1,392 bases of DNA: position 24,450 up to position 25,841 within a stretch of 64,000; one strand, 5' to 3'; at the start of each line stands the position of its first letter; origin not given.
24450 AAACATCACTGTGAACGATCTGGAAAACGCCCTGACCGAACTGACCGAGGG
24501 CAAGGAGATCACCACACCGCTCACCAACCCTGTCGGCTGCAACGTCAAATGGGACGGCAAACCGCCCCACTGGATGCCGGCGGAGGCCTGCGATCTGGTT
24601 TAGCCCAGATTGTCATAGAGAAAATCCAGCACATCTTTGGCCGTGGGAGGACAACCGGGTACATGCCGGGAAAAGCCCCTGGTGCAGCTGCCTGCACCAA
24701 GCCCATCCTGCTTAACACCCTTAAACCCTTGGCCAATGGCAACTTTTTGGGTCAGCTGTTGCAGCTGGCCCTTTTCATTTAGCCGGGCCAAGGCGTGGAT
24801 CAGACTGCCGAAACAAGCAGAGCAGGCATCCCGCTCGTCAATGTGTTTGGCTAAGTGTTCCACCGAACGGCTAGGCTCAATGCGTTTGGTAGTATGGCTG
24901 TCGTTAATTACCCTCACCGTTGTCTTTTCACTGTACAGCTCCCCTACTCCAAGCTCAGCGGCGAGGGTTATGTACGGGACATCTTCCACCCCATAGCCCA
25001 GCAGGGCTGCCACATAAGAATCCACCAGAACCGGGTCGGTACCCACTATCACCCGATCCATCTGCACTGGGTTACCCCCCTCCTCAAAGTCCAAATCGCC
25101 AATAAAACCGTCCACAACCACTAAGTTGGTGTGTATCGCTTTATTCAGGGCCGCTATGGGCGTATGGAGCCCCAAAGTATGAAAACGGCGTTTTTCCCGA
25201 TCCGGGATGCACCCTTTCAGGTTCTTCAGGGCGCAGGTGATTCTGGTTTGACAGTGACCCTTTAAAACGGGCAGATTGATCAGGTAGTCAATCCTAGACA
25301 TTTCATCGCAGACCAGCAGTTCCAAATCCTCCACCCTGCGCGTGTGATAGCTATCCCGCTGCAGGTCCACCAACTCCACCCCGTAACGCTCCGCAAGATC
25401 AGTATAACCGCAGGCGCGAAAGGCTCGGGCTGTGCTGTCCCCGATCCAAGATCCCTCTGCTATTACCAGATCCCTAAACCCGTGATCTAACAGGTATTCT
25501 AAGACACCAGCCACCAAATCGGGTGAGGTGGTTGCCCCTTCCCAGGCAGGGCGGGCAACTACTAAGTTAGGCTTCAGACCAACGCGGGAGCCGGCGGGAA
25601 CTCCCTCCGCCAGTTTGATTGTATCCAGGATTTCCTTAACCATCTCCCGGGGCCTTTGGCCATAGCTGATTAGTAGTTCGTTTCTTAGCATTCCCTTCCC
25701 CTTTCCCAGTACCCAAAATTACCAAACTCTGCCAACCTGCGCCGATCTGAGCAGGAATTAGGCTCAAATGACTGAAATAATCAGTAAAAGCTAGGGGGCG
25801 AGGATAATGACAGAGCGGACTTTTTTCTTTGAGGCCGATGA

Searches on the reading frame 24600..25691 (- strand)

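Call 38: search_protein_families(library=pfam, proteins=[window:24600-25691:-], max_evalue=0.001)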
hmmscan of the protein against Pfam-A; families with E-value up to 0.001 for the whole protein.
window:24600-25691:- (363 aa): 1 family
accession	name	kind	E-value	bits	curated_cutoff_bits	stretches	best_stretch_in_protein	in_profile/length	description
PF04015.17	DUF362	-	1.3e-52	179.2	24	1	37-228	1-199/200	Domain of unknown function (DUF362)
